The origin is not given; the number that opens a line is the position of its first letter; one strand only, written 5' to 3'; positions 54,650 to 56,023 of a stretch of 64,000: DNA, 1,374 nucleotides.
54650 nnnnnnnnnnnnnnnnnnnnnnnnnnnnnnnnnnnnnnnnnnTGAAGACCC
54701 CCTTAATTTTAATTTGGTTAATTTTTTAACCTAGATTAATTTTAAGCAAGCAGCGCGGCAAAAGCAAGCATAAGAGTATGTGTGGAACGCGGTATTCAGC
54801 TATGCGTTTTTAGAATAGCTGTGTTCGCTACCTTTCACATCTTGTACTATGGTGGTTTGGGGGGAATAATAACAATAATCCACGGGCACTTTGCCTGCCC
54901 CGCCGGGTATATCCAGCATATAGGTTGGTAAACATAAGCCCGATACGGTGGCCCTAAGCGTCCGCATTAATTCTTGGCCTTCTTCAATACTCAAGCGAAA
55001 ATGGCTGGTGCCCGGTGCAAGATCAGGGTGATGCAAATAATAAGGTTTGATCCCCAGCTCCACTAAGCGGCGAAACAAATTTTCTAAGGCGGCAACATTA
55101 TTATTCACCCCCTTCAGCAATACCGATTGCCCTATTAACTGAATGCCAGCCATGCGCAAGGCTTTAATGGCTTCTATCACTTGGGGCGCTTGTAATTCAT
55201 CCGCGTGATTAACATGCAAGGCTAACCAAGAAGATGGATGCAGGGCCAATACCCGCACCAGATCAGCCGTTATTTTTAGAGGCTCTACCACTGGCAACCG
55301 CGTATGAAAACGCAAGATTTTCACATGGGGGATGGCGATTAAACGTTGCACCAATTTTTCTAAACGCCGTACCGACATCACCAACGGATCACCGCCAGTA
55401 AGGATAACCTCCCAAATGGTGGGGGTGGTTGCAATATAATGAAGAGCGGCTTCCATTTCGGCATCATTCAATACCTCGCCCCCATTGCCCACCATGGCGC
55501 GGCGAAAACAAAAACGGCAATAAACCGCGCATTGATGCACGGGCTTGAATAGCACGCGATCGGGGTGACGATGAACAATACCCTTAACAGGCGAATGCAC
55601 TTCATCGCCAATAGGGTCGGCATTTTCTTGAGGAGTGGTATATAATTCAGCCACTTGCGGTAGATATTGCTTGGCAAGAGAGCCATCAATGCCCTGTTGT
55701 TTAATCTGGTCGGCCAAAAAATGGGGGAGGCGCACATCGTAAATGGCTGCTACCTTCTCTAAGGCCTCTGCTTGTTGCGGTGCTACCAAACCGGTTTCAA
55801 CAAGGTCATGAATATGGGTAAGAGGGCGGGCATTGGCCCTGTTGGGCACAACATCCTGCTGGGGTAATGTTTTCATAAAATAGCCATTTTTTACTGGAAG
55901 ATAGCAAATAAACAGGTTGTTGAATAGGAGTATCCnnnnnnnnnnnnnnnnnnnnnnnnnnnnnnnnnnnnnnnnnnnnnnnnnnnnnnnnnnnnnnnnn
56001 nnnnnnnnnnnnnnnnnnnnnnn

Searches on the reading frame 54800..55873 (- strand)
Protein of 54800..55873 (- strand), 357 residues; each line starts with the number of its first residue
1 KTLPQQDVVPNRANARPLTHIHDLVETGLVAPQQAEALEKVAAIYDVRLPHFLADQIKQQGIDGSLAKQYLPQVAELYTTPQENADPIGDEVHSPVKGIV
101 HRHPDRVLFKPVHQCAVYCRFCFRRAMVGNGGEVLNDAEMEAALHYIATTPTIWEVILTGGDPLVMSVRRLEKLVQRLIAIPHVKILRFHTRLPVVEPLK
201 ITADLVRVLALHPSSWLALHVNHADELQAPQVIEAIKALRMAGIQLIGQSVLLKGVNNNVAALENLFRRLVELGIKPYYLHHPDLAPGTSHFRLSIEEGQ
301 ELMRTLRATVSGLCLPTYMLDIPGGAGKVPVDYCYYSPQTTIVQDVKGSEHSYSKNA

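Call 28: search_protein_families(library=pfam, proteins=[window:54800-55873:-], max_evalue=0.00001)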
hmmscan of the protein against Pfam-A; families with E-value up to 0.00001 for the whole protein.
window:54800-55873:- (357 aa): 2 families
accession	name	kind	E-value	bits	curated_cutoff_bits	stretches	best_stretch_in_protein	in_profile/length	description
PF04055.27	Radical_SAM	-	7.5e-09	36.4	29.5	1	112-259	4-157/166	Radical SAM superfamily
PF13353.11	Fer4_12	-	4.2e-06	27.6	22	0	109-178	11-77/137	4Fe-4S single cluster domain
